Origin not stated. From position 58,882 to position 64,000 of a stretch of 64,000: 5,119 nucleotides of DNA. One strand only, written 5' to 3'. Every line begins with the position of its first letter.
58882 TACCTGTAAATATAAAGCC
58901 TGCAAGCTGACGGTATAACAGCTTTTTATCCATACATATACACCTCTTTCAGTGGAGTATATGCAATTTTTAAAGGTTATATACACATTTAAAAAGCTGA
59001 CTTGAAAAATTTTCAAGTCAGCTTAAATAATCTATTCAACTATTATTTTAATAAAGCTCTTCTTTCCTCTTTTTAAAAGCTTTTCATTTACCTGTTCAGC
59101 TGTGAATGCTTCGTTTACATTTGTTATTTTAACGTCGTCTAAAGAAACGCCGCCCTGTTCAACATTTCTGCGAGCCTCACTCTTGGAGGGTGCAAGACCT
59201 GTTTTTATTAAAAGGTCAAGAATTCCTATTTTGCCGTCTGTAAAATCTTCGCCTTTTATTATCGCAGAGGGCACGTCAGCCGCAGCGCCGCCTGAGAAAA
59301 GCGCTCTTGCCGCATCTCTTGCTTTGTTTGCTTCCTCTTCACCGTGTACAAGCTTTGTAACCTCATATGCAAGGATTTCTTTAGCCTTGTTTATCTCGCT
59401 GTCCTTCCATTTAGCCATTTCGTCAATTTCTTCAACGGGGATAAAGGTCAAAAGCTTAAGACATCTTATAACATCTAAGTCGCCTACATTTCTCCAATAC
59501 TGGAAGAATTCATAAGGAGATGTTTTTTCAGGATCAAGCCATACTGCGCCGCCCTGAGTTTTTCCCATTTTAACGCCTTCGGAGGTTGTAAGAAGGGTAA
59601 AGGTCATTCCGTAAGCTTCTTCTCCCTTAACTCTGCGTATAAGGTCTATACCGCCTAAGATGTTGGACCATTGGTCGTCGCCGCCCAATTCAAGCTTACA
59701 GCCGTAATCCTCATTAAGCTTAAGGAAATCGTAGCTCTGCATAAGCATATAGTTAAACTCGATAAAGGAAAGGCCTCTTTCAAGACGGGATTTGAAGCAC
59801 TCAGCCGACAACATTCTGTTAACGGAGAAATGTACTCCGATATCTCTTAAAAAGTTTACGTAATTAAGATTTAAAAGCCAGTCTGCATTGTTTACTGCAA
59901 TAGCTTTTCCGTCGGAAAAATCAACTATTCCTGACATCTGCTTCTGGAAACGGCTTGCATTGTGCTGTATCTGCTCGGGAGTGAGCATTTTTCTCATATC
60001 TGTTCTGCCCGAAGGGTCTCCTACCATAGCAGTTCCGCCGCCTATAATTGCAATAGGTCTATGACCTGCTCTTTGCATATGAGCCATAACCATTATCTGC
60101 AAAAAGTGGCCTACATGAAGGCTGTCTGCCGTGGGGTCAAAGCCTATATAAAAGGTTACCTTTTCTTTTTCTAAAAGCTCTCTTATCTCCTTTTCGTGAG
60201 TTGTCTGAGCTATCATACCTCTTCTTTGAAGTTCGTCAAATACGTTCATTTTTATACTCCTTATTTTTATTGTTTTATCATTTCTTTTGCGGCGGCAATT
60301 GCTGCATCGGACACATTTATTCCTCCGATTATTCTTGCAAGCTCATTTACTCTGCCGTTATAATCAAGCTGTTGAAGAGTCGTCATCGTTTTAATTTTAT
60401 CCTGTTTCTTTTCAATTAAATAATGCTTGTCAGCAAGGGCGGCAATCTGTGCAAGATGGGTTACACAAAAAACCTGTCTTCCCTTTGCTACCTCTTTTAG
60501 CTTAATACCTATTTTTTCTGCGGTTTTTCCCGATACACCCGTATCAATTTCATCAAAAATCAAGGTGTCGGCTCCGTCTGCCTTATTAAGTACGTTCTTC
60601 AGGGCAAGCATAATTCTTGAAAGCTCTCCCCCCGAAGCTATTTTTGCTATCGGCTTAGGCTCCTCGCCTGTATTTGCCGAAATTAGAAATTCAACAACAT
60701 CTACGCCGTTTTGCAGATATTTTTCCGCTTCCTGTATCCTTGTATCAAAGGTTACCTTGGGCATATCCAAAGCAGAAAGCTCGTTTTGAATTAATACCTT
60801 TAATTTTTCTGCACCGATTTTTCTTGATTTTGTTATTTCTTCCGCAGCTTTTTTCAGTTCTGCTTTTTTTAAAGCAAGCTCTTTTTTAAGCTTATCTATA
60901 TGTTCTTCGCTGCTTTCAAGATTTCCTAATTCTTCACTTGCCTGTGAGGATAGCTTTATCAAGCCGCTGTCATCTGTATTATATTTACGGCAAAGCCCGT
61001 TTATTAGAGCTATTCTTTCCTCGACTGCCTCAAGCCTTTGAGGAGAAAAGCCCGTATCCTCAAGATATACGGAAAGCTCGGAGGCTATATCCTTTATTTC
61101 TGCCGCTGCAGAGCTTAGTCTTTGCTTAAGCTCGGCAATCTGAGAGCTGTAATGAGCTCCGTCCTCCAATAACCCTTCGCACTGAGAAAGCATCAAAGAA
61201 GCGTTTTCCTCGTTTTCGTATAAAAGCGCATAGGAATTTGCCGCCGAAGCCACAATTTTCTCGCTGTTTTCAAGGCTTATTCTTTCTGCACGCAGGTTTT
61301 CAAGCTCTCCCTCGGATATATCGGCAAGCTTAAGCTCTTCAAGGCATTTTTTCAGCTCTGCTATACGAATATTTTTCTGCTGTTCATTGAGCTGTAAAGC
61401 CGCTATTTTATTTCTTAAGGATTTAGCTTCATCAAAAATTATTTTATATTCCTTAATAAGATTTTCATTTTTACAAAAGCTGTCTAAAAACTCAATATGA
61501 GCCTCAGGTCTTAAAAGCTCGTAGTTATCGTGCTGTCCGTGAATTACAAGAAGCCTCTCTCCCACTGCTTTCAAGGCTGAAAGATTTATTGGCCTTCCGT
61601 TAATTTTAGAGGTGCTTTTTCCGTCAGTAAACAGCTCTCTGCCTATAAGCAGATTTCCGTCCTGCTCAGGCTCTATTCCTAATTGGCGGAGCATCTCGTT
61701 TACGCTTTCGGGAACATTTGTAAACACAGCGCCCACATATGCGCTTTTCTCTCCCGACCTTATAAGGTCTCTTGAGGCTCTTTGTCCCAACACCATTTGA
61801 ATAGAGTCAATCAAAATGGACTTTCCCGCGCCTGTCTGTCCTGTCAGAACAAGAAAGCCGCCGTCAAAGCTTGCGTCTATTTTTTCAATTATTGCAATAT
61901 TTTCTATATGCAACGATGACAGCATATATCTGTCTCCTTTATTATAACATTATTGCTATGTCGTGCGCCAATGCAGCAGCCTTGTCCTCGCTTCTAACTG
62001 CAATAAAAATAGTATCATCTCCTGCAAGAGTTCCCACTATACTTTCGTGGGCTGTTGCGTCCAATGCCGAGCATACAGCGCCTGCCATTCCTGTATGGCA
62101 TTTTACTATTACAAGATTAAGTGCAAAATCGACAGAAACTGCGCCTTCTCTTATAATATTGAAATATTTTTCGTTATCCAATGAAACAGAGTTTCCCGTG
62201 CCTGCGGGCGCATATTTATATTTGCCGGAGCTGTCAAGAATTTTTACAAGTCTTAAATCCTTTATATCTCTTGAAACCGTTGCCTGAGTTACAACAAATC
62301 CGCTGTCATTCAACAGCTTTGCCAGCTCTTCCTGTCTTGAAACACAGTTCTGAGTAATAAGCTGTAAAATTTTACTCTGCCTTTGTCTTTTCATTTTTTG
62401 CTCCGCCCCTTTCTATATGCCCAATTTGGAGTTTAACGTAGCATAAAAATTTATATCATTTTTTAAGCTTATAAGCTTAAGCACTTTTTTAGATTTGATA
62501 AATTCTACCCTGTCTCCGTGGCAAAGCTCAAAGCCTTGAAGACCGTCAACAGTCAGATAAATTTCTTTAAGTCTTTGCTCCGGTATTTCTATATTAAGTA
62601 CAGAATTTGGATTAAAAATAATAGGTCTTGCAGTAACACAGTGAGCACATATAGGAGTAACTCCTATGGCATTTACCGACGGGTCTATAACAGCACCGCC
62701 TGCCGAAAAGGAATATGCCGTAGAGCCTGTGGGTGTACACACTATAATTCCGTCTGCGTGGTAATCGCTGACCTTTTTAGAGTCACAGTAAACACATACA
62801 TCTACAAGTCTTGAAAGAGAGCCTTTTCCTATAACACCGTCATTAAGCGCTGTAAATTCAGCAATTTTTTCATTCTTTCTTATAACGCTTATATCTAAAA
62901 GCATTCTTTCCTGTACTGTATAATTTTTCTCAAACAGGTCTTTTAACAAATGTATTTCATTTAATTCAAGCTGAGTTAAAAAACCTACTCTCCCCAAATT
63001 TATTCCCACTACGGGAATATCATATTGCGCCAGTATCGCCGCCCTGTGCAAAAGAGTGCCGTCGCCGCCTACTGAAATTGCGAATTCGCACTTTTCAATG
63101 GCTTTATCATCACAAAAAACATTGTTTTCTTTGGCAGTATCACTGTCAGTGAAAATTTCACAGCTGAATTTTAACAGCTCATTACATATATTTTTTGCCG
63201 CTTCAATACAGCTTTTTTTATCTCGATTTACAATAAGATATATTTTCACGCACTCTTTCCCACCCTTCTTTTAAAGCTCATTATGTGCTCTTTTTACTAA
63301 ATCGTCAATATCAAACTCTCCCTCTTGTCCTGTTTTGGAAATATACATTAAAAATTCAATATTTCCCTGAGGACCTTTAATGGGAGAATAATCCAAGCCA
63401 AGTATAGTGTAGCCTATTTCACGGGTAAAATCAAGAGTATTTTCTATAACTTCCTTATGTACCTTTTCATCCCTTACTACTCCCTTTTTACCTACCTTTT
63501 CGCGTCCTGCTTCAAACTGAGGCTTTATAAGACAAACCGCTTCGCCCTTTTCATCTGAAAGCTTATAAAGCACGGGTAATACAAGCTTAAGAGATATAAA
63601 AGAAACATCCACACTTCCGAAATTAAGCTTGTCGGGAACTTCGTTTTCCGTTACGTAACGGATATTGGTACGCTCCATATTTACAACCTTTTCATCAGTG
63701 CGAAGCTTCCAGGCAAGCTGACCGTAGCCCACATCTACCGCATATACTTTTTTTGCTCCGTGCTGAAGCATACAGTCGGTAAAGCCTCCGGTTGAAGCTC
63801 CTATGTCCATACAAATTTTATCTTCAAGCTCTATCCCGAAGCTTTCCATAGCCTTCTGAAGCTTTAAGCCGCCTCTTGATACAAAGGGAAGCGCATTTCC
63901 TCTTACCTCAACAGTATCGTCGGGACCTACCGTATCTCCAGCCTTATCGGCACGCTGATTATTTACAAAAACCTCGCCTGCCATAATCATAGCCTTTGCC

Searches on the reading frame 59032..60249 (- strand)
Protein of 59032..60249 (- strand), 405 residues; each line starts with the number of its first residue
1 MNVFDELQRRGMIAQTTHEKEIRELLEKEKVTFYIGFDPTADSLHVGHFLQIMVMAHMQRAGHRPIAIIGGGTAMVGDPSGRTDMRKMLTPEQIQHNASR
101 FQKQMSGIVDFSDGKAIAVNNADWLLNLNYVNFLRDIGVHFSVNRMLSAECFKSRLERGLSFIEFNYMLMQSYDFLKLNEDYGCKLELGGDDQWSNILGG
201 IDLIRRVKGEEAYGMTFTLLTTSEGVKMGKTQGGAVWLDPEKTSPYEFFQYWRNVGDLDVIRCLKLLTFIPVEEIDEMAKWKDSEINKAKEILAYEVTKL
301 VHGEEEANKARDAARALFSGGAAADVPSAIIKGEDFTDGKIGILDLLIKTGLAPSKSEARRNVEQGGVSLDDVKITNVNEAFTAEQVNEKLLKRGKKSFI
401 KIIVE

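Call 59: search_protein_families(library=pfam, proteins=[window:59032-60249:-], max_evalue=0.00001)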
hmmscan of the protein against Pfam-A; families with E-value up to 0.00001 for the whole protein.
window:59032-60249:- (405 aa): 2 families
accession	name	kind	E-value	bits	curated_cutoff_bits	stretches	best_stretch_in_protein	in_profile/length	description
PF00579.31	tRNA-synt_1b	-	3.5e-85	286.3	21.1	1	28-319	3-292/292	tRNA synthetases class I (W and Y)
PF22421.1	SYY_C-terminal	-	1.2e-11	44.7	27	1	324-400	7-81/83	Tyrosine--tRNA ligase SYY-like C-terminal domain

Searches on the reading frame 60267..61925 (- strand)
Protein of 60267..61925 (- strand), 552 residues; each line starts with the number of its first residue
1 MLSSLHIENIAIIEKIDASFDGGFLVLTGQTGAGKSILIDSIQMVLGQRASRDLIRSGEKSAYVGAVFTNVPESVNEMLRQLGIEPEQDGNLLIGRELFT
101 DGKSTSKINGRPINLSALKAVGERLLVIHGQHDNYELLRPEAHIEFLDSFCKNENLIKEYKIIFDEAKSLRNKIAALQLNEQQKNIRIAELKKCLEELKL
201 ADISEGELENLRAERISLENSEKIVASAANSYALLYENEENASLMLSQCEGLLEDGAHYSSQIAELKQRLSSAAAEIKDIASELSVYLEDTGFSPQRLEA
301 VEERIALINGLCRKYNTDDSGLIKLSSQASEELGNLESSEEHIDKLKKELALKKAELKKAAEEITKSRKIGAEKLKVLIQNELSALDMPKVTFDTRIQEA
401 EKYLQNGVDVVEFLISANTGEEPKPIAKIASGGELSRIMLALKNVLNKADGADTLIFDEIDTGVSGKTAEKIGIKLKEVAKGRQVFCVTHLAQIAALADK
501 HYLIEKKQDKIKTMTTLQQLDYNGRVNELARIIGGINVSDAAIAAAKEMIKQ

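Call 59: search_protein_families(library=pfam, proteins=[window:60267-61925:-], max_evalue=0.00001)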
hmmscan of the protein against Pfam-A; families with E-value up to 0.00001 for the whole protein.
window:60267-61925:- (552 aa): 2 families
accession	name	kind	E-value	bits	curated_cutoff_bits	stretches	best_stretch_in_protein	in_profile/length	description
PF02463.25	SMC_N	-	9.6e-20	71.4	40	1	2-512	2-219/220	RecF/RecN/SMC N terminal domain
PF13476.12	AAA_23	-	3.5e-10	41.3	27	1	4-198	1-200/201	AAA domain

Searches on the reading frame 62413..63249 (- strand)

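Call 59: search_protein_families(library=pfam, proteins=[window:62413-63249:-], max_evalue=0.00001)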
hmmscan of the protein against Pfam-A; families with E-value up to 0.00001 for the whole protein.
window:62413-63249:- (278 aa): 2 families
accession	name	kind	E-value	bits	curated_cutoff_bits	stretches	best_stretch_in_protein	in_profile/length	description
PF20143.4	NAD_kinase_C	-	8.4e-32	110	23.7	1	135-261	1-125/126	ATP-NAD kinase C-terminal domain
PF01513.26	NAD_kinase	-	6.1e-19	69.1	25.5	1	3-104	1-124/130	ATP-NAD kinase N-terminal domain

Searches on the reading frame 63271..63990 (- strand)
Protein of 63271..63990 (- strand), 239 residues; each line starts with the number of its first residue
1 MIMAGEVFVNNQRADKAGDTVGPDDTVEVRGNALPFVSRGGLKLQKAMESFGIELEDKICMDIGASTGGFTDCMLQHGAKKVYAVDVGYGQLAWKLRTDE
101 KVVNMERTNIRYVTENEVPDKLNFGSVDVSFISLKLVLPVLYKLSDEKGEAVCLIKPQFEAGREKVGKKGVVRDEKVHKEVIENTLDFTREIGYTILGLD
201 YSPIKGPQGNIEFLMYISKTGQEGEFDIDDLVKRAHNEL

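Call 59: search_protein_families(library=pfam, proteins=[window:63271-63990:-], max_evalue=0.00001)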
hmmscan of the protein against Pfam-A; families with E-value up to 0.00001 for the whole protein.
window:63271-63990:- (239 aa): 1 family
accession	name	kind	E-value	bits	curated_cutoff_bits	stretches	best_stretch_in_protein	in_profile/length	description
PF01728.25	FtsJ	-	6.7e-42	143.9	24.1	1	36-216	1-178/181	FtsJ-like methyltransferase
